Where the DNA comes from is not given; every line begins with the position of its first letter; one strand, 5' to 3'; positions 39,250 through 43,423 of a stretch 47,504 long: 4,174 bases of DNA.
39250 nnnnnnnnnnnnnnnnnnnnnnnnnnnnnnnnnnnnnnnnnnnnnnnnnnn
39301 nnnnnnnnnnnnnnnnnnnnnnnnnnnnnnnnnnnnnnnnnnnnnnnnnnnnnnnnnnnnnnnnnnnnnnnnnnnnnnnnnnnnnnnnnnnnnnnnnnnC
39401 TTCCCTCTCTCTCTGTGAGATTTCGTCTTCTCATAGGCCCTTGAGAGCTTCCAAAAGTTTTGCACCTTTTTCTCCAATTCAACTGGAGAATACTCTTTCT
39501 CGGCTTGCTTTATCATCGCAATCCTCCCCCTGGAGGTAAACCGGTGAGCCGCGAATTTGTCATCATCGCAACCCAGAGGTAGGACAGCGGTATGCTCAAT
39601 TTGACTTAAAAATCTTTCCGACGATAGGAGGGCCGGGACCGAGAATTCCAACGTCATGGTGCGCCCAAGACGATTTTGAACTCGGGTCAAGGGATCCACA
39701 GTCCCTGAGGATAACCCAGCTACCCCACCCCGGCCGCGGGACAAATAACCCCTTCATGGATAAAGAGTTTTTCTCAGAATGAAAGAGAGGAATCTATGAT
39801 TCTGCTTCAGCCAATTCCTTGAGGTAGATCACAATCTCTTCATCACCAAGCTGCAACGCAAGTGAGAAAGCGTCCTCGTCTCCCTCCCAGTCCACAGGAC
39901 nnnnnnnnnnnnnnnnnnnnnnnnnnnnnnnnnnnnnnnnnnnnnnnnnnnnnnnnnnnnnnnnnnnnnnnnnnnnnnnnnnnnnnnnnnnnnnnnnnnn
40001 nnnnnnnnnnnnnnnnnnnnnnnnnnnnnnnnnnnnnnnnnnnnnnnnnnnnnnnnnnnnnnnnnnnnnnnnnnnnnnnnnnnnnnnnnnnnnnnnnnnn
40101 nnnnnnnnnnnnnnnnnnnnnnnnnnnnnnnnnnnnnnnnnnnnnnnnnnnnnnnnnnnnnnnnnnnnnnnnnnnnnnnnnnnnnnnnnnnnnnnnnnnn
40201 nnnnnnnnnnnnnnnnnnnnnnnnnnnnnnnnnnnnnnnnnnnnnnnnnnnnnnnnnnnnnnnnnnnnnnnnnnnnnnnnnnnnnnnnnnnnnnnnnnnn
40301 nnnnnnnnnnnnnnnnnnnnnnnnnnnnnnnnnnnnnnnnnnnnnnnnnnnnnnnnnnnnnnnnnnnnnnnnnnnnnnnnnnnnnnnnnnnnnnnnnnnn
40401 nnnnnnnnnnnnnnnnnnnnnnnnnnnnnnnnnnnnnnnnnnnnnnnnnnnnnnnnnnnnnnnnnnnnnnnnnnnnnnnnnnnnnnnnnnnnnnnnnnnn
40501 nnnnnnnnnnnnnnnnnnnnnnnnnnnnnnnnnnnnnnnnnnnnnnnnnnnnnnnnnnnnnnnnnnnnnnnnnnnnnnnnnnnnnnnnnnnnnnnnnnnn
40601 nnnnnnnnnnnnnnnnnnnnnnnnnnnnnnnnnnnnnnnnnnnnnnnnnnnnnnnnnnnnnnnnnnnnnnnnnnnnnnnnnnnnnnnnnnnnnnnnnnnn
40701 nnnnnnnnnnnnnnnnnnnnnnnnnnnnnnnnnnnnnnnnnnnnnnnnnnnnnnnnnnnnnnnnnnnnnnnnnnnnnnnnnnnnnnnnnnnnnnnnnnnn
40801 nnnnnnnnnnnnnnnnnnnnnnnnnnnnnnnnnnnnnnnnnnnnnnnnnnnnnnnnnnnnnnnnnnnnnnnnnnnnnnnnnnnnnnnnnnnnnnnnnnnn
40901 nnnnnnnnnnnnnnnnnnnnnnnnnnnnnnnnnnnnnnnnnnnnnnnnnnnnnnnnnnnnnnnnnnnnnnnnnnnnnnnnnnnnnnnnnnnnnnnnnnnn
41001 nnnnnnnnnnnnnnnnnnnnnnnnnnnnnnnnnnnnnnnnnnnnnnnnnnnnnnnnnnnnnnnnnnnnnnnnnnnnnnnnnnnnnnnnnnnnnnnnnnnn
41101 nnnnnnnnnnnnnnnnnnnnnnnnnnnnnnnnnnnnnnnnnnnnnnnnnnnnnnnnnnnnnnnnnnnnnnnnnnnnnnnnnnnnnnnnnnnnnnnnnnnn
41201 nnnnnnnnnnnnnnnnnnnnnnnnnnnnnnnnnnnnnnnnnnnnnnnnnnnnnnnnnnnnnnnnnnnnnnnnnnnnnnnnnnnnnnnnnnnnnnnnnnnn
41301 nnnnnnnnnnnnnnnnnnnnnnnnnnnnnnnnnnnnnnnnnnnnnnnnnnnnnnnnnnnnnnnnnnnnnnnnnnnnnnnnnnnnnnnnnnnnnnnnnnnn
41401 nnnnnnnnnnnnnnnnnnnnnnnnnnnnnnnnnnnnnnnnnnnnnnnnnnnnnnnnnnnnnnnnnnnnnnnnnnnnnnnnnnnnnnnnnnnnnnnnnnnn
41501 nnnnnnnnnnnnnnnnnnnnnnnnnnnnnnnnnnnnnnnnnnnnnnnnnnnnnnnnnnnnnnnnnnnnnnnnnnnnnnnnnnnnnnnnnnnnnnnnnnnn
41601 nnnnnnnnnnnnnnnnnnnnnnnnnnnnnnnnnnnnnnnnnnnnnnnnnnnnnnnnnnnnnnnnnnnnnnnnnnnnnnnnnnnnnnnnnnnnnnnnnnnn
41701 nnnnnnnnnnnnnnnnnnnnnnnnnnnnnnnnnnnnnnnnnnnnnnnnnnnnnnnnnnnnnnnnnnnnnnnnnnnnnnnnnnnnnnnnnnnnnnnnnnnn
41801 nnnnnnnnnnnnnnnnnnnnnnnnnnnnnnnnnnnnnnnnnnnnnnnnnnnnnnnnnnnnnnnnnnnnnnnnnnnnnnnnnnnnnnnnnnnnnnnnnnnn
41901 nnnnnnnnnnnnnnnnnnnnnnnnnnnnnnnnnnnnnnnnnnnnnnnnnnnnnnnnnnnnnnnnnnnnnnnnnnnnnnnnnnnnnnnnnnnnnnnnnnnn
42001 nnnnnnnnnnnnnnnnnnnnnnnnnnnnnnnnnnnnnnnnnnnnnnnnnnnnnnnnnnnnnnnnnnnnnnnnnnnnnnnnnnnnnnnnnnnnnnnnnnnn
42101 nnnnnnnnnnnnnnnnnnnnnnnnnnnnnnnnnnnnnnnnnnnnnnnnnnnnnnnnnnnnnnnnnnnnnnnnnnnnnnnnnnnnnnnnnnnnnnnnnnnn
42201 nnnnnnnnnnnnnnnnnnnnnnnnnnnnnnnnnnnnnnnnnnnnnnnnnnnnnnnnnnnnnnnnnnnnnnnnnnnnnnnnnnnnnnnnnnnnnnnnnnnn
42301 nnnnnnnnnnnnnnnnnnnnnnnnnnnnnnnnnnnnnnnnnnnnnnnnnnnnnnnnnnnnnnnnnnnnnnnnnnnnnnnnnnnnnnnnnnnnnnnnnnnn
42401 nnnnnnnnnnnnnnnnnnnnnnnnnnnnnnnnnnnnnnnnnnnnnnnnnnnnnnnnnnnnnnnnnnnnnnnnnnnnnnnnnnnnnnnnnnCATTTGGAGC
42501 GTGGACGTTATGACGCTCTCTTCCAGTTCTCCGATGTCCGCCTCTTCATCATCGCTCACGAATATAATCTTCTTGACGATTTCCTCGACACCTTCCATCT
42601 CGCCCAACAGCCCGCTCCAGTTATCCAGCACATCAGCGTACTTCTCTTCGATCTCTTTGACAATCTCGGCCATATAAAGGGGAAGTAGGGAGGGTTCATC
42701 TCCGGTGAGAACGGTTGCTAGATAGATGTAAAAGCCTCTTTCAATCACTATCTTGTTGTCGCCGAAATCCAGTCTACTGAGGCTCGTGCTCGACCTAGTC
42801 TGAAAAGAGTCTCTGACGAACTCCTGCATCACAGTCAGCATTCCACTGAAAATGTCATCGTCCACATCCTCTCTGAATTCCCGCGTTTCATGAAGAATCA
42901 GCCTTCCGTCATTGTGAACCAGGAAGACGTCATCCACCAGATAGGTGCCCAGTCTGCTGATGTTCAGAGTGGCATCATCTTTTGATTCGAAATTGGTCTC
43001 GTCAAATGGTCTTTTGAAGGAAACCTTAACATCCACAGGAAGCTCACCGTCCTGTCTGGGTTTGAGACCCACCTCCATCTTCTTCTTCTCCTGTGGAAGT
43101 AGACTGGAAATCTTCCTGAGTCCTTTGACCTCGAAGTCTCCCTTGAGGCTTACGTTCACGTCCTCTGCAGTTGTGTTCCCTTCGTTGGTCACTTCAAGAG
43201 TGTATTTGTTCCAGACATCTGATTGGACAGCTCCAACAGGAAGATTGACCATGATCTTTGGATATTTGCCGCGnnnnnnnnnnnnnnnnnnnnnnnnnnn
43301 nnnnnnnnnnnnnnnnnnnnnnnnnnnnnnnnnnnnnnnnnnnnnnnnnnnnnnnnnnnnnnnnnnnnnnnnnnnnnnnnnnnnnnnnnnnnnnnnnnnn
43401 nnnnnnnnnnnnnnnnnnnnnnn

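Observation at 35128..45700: Candidate novel locus: IleRS-DUF835 fusion, intron-containing tRNA-His and a giant scaffold protein that shares an IleRS domain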

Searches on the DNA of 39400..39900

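Call 8: search_rna_families(source=window, start=39400, end=39900, threshold=evalue, max_evalue=10, show_alignments=3)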
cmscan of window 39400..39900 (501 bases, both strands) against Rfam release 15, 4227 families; matches with E-value up to 10: 5.
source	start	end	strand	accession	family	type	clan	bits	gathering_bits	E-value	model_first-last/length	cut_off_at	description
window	39662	39734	-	RF00005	tRNA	Gene; tRNA;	CL00001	21.5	29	0.053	1-71/71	no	tRNA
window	39774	39854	-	RF00145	snoZ105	Gene; snRNA; snoRNA; CD-box;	-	16.7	45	4.1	1-72/72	no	Small nucleolar RNA Z105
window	39803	39857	-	RF01622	ceN22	Gene; snRNA; snoRNA; CD-box;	-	15.3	45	3.9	1-76/76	no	Nematode snoRNA ceN22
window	39550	39570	-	RF01122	sR39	Gene; snRNA; snoRNA; CD-box;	-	13.1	50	0.86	1-56/56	no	Small nucleolar RNA sR39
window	39540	39570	-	RF01145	sR14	Gene; snRNA; snoRNA; CD-box;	-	10.3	38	3.8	1-54/54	no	Small nucleolar RNA sR14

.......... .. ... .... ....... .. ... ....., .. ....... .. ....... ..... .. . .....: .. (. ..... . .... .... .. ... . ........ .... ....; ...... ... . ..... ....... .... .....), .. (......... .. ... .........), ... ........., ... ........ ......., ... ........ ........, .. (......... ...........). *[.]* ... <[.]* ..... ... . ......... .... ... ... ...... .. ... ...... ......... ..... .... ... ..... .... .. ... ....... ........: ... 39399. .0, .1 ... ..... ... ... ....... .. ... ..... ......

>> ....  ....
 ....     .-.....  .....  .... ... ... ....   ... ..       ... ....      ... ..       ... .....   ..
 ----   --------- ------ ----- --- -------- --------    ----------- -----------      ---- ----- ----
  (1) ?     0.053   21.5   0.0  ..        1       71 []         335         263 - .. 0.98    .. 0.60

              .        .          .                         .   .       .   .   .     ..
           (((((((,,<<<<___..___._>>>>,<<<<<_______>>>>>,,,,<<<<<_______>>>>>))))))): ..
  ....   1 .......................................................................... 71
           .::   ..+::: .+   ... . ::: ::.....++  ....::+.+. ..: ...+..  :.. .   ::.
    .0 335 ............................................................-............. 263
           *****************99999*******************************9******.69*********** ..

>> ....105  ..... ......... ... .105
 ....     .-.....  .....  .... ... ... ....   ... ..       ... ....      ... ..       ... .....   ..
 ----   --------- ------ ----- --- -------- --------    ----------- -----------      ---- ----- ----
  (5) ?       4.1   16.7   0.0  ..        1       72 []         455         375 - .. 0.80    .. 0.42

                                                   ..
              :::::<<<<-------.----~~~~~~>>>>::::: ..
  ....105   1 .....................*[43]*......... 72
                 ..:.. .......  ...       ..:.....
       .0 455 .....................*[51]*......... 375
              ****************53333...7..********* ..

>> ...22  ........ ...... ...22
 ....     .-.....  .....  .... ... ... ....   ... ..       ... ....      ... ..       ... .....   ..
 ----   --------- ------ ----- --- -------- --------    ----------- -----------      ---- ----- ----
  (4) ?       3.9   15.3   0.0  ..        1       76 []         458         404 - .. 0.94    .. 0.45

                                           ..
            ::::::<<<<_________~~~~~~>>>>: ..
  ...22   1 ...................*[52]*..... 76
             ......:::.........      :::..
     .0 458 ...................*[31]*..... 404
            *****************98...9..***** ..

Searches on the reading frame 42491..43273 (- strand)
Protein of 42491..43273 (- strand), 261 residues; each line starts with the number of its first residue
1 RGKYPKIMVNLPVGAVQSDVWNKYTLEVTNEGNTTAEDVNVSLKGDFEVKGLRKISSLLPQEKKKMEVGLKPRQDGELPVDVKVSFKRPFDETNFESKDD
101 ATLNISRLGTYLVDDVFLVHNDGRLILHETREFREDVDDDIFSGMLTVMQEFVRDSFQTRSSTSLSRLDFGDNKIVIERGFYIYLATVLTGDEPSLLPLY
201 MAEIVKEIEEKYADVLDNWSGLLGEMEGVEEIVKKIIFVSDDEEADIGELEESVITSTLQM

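Call 34: search_solved_structures(query=A1, max_evalue=10)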
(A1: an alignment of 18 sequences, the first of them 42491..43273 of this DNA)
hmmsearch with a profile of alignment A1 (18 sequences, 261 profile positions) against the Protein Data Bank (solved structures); distinct sequences matched with E-value up to 10: 2.
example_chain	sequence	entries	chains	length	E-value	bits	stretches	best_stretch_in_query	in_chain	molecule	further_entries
8um6_A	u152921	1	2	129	0.38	13.1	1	11-64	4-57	Uncharacterized protein YcnI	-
7me6_A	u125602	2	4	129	0.42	13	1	11-64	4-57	Uncharacterized protein YcnI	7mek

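Call 35: predict_structure(alignment_id=A1)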
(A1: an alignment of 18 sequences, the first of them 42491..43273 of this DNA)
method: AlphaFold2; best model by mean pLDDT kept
length: 261 residues; sequences in the alignment: 18
mean_pLDDT: 82.2   pTM: 0.74
mean pLDDT of the five models: 82.2, 81.0, 77.4, 73.9, 73.7
residues with pLDDT >= 90: 72; 70-90: 146; 50-70: 38; < 50: 5
segments of 3 or more residues with pLDDT < 50: 159-163
pLDDT, mean of each block of 10 residues (from residue 1): 79 81 91 92 92 92 92 90 90 86 85 87 86 71 70 61 62 83 88 83 92 89 83 84 69 64 50
secondary structure, 60 per line:
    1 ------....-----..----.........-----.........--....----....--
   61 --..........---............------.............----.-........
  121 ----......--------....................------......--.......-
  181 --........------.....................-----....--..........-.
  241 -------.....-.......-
elements in order: E7-10 E22-30 E36-44 E47-50 E55-58 E63-72 E76-87 E94-106 E113-120 E125-130 H139-158 E165-170 E173-179 E183-190 H197-217 H223-226 H229-238 H248-252 H254-260

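Call 38: fold_search(model_id=the predicted structure, library=pdb)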
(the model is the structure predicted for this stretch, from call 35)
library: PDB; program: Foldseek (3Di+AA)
matches with E <= 10: 1828; with E <= 0.001: 86
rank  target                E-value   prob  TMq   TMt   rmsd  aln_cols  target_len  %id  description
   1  9qpq_H                2.0e-05  1.00  0.30  0.32  13.0       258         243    9  The structure of the COPI leaf bound to GOLPH3 (released 2025-10-22)
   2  4p6z_S                2.7e-05  1.00  0.33  0.53   8.6       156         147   17  Crystal structure of the human BST2 cytoplasmic domain and the HIV-1 Vpu cytoplasmic domain bound to the clathrin adap (released 2014-05-21)
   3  1w8o_A                4.4e-05  1.00  0.30  0.14  14.2       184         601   12  Contribution of the Active Site Aspartic Acid to Catalysis in the Bacterial Neuraminidase from Micromonospora viridifa (released 2004-09-29)
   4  8b5l_v                4.9e-05  1.00  0.34  0.53  12.9       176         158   15  Cryo-EM structure of ribosome-Sec61-TRAP (TRanslocon Associated Protein) translocon complex (released 2023-03-01)
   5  9ddt_B                4.9e-05  1.00  0.29  0.55   7.0       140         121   21  AAGAB pseudoGTPase domain in complex with AP-1 clathrin adaptor complex sigma 3 subunit (released 2025-07-16)
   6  2ber                  6.4e-05  1.00  0.29  0.14  13.6       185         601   13  Y370G Active Site Mutant of the Sialidase from Micromonospora viridifaciens in complex with beta-Neu5Ac (sialic acid). (released 2005-04-04)
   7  5mc7_A                7.5e-05  1.00  0.28  0.45   6.3       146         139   13  Crystal structure of Truncated Human Coatomer Protein Complex, subunit Z1 (CopZ1) (released 2016-12-28)
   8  6fvi                  7.9e-05  1.00  0.28  0.45   8.3       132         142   14  ASH / PapD-like domain of human CEP192 (PapD-like domain 7) (released 2019-03-20)
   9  1wcq_A                8.8e-05  1.00  0.31  0.14   9.5       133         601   16  Mutagenesis of the Nucleophilic Tyrosine in a Bacterial Sialidase to Phenylalanine. (released 2005-10-12)
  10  1w80_A                9.3e-05  1.00  0.26  0.27  12.3       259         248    6  Crystal structure of the alpha-adaptin appendage domain, from the AP2 adaptor complex, bound to 2 peptides from Synapt (released 2004-10-27)
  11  7ad6_A                1.2e-04  1.00  0.30  0.09  13.5       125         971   10  Crystal structure of human complement C5 in complex with the K92 bovine knob domain peptide. (released 2021-03-10)
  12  2bzd_C                1.3e-04  1.00  0.30  0.14   4.4       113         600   17  Galactose recognition by the carbohydrate-binding module of a bacterial sialidase. (released 2005-08-19)
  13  9ppp_A                1.3e-04  1.00  0.28  0.30  11.8       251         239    7  Structure of Alpha Appendage of AP2 bound to the extended FxDxF motif derived of CCDC32 (released 2026-04-08)
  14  1wcq_C                1.4e-04  1.00  0.31  0.14   9.1       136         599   15  Mutagenesis of the Nucleophilic Tyrosine in a Bacterial Sialidase to Phenylalanine. (released 2005-10-12)
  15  9qpq_P                1.5e-04  1.00  0.32  0.51   5.9       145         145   17  The structure of the COPI leaf bound to GOLPH3 (released 2025-10-22)
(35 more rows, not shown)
